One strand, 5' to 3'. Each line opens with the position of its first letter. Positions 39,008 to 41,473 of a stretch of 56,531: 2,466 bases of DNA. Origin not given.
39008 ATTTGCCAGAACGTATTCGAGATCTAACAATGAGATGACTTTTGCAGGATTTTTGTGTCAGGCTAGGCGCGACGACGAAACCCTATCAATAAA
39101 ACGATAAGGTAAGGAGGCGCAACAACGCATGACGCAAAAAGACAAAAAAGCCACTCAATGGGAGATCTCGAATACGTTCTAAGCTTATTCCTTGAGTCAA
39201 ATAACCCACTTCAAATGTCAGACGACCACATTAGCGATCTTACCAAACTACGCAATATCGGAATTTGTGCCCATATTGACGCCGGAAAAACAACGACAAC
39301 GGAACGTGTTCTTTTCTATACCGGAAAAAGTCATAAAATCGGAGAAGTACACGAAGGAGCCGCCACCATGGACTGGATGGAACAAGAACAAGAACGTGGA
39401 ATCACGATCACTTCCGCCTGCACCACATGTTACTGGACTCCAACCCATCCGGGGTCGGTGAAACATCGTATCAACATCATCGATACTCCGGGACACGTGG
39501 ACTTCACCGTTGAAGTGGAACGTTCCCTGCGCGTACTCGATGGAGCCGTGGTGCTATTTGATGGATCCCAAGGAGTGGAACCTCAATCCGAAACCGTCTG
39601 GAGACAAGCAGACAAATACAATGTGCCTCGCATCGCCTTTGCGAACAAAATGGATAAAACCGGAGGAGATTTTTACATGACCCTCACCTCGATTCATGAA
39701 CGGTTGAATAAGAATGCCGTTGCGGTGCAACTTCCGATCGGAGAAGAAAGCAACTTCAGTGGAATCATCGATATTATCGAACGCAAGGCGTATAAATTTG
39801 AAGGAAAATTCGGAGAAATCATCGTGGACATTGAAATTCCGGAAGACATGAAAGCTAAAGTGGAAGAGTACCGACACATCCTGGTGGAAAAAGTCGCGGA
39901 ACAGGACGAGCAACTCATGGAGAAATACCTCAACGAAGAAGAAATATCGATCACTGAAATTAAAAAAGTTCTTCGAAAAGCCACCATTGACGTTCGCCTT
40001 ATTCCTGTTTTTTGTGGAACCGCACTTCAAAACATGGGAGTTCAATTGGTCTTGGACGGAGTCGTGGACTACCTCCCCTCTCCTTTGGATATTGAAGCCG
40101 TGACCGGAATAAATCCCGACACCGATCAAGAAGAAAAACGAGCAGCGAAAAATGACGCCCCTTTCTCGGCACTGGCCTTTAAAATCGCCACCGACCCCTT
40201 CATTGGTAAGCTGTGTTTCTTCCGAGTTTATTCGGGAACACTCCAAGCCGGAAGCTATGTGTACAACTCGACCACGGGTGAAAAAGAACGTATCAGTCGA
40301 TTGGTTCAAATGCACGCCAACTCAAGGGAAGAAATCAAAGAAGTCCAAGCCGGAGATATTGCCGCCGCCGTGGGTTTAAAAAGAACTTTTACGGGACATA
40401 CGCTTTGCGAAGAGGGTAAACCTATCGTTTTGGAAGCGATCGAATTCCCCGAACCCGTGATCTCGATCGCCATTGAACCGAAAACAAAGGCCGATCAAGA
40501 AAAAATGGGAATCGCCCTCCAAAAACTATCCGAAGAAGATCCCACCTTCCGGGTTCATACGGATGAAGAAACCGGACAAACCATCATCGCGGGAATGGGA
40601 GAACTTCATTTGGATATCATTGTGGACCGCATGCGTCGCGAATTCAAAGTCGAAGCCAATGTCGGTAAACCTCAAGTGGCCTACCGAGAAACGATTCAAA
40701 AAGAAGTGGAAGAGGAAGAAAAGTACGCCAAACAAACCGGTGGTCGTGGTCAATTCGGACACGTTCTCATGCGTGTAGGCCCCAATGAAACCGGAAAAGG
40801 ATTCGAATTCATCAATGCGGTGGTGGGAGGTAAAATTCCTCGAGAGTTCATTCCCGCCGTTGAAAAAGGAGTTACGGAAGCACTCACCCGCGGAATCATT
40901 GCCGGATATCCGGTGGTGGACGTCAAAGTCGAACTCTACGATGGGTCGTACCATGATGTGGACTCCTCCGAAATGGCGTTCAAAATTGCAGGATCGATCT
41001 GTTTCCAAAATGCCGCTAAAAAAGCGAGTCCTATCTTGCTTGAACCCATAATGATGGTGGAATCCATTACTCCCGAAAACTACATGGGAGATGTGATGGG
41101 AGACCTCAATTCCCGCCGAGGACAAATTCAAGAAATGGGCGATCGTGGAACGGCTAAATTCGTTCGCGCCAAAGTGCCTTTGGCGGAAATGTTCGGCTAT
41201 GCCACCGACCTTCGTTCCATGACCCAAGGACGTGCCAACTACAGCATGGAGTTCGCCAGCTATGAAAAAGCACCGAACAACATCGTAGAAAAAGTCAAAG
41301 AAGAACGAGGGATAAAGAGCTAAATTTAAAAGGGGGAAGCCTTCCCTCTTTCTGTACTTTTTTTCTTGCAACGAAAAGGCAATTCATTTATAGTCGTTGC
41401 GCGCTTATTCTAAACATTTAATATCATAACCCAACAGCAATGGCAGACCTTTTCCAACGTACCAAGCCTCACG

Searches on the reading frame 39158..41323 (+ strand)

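Call 110: search_protein_families(library=pfam, proteins=[window:39158-41323:+], max_evalue=0.0001)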
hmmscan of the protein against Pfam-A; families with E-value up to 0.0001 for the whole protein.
window:39158-41323:+ (721 aa): 7 families
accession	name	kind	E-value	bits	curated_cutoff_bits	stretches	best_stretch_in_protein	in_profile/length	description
PF00009.33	GTP_EFTU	-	1.1e-59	201.6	26.5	1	30-308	2-188/188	Elongation factor Tu GTP binding domain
PF03764.24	EFG_IV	-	2.1e-48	163.5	24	1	505-624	1-121/121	Elongation factor G, domain IV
PF14492.12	EFG_III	-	9.6e-37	125.3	27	1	430-504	1-75/75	Elongation Factor G, domain III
PF00679.30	EFG_C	-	1.3e-30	105.7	27.9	1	627-712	2-88/89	Elongation factor G C-terminus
PF03144.31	GTP_EFTU_D2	-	1.7e-18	67.2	30.3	1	350-417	1-73/73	Elongation factor Tu domain 2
PF22042.2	EF-G_D2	-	1.9e-16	60.3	27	1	335-418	1-83/84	Elongation factor G domain 2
PF16658.11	RF3_C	-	1.4e-07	31.8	40.1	1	439-522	15-98/132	Class II release factor RF3, C-terminal domain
